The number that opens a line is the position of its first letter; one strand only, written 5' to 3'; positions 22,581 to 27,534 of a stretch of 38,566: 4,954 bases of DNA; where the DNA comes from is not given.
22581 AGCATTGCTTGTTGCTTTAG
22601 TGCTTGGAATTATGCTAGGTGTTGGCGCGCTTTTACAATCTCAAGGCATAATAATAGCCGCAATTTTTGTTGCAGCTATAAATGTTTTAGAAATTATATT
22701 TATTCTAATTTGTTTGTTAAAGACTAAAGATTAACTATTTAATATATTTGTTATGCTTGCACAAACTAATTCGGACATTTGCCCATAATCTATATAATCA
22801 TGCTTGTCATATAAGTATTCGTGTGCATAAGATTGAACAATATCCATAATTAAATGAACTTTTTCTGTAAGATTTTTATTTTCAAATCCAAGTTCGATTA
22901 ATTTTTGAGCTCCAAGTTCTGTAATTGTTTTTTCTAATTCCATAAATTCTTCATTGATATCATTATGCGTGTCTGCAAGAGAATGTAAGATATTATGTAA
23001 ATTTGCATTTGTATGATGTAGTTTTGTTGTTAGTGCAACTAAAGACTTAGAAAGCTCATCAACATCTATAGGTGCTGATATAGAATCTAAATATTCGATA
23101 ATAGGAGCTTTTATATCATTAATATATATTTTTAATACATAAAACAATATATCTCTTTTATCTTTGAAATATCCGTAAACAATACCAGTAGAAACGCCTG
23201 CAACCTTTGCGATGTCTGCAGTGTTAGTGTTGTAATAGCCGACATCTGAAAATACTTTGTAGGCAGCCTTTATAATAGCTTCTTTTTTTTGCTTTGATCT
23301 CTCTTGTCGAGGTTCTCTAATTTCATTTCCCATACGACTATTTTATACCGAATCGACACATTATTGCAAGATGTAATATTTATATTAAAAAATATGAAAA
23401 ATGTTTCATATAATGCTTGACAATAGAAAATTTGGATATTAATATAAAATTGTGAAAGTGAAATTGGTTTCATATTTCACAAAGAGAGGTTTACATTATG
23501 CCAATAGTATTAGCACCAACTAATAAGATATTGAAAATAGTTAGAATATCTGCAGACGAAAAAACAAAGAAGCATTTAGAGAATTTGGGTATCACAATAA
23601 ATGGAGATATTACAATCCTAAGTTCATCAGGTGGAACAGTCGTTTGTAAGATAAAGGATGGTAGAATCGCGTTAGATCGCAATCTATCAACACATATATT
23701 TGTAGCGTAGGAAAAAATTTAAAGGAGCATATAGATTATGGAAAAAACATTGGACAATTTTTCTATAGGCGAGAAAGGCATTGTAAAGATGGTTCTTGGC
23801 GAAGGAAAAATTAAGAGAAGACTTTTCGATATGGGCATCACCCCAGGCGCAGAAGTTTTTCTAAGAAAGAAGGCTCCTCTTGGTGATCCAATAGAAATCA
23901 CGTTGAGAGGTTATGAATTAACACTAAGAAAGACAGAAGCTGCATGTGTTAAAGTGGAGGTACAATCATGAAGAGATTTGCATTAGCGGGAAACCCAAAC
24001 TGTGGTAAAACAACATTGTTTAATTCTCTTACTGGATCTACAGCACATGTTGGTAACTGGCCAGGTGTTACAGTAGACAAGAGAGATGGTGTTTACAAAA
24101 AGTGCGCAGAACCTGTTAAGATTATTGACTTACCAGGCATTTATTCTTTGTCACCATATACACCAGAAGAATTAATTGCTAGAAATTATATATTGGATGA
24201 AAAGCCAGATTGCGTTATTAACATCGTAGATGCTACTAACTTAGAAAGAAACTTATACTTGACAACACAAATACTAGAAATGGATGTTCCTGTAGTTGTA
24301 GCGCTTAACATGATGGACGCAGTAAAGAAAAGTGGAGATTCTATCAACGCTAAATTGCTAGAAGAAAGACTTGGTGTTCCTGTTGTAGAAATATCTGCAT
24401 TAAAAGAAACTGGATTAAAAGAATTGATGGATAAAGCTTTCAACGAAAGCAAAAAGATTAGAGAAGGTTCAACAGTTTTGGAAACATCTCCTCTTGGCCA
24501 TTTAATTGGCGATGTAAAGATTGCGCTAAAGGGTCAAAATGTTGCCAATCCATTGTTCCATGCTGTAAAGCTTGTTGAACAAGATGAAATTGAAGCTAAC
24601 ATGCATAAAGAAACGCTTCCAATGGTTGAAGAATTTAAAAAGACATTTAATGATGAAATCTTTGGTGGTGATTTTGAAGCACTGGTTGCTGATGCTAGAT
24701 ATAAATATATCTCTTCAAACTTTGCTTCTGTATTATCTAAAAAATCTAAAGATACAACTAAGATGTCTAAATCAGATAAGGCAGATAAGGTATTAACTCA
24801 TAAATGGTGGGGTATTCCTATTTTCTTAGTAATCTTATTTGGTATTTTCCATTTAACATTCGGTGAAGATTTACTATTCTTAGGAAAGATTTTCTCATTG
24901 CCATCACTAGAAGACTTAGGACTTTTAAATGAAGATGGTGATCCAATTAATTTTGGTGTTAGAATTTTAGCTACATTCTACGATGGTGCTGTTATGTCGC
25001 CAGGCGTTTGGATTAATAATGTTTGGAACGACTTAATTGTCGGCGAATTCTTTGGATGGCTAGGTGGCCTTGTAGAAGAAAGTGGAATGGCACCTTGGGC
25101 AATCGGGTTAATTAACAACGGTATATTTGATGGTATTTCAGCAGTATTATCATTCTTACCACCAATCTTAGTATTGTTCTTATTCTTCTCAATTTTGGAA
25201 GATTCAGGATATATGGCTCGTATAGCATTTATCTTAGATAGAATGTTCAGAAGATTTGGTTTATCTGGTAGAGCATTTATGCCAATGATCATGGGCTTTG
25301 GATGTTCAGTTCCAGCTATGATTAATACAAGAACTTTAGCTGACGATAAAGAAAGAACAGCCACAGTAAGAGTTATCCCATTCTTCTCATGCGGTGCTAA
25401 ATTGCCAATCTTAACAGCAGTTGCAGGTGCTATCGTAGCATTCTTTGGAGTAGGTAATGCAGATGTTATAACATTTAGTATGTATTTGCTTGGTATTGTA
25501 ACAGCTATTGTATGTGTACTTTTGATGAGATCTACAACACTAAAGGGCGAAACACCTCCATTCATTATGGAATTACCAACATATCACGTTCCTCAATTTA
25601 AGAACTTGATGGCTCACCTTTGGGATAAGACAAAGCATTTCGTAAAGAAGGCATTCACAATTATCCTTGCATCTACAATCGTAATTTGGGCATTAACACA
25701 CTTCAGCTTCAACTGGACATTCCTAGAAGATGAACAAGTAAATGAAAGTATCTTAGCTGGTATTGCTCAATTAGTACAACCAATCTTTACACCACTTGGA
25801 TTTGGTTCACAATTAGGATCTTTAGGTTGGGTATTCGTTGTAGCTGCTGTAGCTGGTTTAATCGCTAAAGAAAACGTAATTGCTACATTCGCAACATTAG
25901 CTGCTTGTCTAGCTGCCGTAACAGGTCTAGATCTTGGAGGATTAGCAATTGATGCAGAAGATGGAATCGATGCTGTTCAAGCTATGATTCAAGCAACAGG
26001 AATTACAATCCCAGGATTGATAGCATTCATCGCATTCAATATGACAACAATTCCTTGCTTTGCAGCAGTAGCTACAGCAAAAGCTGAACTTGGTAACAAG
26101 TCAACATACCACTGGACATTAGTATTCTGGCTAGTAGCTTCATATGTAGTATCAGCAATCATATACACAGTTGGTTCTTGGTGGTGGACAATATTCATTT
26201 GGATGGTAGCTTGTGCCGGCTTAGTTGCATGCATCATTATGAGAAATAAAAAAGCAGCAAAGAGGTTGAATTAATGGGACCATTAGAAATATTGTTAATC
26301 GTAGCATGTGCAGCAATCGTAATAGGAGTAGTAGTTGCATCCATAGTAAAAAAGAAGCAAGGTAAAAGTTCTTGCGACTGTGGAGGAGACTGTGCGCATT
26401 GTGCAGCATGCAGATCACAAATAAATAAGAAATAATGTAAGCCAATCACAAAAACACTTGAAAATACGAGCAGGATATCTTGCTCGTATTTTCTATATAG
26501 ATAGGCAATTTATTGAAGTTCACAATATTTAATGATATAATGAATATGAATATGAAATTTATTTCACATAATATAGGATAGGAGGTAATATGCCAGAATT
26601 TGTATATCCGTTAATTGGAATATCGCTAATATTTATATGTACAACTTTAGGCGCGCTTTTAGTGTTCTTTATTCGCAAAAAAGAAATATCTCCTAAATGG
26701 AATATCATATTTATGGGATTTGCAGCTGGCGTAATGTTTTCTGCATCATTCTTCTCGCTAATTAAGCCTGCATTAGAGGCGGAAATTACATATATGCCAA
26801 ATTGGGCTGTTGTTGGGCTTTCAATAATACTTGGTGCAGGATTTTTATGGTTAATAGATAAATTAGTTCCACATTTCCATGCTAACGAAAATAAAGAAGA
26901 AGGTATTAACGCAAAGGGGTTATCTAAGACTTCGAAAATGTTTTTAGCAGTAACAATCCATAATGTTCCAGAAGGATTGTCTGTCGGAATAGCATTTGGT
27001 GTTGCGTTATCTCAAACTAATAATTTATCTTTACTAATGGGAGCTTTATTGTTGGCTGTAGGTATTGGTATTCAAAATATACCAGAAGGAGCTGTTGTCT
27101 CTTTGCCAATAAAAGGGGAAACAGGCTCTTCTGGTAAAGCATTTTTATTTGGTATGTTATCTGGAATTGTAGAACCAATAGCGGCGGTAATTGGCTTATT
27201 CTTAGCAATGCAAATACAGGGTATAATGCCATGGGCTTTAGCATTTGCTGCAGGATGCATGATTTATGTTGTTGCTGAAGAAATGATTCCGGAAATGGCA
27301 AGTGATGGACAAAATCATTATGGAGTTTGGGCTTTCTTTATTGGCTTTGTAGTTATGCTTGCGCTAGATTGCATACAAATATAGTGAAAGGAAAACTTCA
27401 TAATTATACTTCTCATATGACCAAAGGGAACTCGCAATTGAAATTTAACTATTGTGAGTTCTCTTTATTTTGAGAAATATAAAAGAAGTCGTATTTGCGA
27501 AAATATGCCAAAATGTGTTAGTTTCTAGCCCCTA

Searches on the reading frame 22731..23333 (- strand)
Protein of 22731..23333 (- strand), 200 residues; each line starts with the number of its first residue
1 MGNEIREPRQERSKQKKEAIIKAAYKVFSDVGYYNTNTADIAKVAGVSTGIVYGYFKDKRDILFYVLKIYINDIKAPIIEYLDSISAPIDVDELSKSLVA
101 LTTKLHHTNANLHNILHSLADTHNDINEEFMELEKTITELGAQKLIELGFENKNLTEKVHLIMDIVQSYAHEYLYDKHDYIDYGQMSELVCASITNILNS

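Call 67: search_protein_families(library=pfam, proteins=[window:22731-23333:-], max_evalue=0.00001)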
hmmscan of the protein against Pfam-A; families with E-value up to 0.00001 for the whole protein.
window:22731-23333:- (200 aa): 1 family
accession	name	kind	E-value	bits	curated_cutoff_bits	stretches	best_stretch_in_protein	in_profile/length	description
PF00440.29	TetR_N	-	3.6e-14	52.7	24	1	20-64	1-45/47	Bacterial regulatory proteins, tetR family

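Call 88: find_related_loci(query=A5, collection=metagenome_contigs, flank=10000)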
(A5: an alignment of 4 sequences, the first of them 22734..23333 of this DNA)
Query A5 (200 aa) in metagenome_contigs; peptide patterns used: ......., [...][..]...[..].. (x = any residue, [..] = any of these).
600 stretches matched a pattern (row limit reached: there are more); 6 encode a relative of the query (tblastn E <= 1e-3); 6 distinct loci.
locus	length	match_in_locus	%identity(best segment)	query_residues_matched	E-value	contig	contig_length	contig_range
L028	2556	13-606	90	1-198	2e-126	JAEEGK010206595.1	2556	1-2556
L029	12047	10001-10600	80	1-200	1e-109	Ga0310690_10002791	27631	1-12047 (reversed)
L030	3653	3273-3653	70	1-127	2e-56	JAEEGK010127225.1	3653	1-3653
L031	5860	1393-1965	39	4-194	3e-40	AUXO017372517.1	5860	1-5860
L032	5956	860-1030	37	17-73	8e-8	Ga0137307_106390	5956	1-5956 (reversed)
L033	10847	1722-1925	34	8-80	4e-6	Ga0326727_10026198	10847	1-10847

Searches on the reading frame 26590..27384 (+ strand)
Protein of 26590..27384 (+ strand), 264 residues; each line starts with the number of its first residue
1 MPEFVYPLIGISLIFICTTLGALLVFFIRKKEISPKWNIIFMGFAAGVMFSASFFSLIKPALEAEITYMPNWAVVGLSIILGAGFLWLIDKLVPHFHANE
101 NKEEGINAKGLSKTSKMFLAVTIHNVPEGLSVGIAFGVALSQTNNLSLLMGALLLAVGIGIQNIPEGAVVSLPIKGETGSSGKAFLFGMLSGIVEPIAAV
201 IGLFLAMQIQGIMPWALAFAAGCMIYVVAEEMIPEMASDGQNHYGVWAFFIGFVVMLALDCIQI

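Call 68: search_protein_families(library=pfam, proteins=[window:26590-27384:+], max_evalue=0.00001)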
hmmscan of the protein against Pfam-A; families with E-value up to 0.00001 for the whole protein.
window:26590-27384:+ (264 aa): 1 family
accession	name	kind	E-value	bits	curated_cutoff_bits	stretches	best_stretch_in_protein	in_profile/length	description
PF02535.28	Zip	-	5.1e-28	98.7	35.1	2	118-259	182-322/323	ZIP Zinc transporter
